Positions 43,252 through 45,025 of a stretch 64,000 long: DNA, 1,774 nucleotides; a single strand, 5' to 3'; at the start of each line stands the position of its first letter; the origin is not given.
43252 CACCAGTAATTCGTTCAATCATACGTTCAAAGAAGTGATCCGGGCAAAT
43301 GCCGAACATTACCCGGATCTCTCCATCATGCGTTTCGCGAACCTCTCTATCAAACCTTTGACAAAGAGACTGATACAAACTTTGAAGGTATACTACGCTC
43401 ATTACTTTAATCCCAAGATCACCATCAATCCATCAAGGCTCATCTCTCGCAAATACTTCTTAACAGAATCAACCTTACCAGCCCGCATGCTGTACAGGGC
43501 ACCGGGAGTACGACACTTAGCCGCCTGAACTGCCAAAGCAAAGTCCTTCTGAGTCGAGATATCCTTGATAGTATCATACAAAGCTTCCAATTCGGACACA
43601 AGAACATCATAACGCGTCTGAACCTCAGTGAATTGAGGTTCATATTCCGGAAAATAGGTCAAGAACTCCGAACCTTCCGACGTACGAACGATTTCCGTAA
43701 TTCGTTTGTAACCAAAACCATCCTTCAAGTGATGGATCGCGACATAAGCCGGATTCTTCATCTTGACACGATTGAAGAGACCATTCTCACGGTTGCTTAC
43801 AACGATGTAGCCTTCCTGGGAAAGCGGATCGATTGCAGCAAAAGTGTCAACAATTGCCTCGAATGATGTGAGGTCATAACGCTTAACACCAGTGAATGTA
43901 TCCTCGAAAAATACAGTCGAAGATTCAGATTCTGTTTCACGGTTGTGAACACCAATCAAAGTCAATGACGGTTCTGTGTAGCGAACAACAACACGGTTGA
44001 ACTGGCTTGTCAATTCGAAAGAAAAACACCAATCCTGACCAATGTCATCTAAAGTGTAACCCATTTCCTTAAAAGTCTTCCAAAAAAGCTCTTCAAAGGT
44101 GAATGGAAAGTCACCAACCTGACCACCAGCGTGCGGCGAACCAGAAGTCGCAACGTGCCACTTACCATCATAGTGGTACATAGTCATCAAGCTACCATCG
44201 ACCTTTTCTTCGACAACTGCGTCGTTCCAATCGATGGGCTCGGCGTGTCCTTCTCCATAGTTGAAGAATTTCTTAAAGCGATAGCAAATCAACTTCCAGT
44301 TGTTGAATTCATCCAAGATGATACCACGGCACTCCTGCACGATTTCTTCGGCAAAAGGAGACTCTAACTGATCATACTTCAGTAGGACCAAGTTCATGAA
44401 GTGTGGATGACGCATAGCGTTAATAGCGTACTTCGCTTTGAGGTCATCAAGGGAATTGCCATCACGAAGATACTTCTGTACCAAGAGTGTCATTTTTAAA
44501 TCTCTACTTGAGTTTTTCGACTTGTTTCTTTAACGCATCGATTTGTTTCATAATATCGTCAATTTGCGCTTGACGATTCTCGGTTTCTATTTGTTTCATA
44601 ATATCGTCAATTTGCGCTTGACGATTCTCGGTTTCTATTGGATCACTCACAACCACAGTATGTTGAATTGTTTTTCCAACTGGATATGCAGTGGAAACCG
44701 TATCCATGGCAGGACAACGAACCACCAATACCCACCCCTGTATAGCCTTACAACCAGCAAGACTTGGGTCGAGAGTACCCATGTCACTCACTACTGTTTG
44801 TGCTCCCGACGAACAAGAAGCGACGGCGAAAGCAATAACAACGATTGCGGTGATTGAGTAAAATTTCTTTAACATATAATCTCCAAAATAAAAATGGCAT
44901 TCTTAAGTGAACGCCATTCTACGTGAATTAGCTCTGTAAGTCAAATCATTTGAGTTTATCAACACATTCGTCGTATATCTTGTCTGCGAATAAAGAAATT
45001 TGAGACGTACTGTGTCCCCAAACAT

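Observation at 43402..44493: Rnl1-type RNA ligase as part of an RNA-repair toolkit lacking an obvious Pnkp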

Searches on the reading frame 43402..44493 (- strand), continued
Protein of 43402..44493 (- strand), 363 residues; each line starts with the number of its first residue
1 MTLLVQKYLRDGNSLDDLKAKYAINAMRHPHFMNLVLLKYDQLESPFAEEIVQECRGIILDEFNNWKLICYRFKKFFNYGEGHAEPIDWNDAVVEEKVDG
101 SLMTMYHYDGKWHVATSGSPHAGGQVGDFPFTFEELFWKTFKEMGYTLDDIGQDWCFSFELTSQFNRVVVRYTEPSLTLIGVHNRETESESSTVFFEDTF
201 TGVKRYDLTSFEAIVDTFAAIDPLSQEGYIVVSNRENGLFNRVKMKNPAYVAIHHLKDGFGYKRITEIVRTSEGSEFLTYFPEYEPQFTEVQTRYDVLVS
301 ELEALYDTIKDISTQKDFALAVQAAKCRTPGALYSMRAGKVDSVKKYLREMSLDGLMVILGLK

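Call 103: find_related_loci(query=A2, collection=viral_contigs, flank=10000)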
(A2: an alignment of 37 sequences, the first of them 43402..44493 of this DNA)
Query A2 (363 aa) in viral_contigs; peptide patterns used: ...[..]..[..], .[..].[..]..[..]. (x = any residue, [..] = any of these).
212 stretches matched a pattern; 108 encode a relative of the query (tblastn E <= 1e-3); the best 80 are kept; 80 distinct loci.
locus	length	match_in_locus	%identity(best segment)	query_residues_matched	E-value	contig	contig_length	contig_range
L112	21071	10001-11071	52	1-363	1e-118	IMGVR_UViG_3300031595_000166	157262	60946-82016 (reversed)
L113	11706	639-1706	50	3-361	1e-109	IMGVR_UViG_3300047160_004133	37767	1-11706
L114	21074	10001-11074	46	1-363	3e-102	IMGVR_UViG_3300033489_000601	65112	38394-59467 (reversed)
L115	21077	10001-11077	46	1-356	4e-101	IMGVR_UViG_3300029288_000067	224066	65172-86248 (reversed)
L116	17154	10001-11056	44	8-362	3e-99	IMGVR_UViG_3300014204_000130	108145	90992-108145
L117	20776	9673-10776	46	4-363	2e-97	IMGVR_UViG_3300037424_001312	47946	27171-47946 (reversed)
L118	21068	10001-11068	42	3-363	8e-93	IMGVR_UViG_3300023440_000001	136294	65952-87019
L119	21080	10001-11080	45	1-361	3e-92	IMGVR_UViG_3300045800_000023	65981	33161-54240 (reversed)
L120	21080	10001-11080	43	3-363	9e-92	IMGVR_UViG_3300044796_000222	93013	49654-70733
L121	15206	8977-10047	41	1-356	2e-84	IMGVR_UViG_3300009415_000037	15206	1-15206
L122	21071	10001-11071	38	3-356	4e-77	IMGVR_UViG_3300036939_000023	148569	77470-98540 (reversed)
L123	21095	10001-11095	40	3-357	2e-76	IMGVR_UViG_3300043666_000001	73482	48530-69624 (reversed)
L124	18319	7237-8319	38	1-357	2e-76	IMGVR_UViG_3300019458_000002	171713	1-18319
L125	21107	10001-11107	38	1-363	1e-75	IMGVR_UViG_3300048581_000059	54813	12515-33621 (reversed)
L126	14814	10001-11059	36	13-360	3e-69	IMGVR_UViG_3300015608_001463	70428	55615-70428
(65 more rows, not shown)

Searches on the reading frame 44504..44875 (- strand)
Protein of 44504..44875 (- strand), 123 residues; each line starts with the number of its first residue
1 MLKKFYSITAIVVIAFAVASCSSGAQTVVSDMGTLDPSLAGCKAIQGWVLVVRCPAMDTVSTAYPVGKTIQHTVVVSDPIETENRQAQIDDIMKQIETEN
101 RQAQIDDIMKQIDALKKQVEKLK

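Call 5: search_protein_families(library=pfam, proteins=[window:44504-44875:-], max_evalue=0.01)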
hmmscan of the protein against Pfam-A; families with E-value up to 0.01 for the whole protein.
window:44504-44875:- (123 aa): 1 family
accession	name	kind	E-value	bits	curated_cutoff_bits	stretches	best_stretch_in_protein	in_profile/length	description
PF11254.13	DUF3053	-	0.007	16.4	23.9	1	52-119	144-211/219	Protein of unknown function (DUF3053)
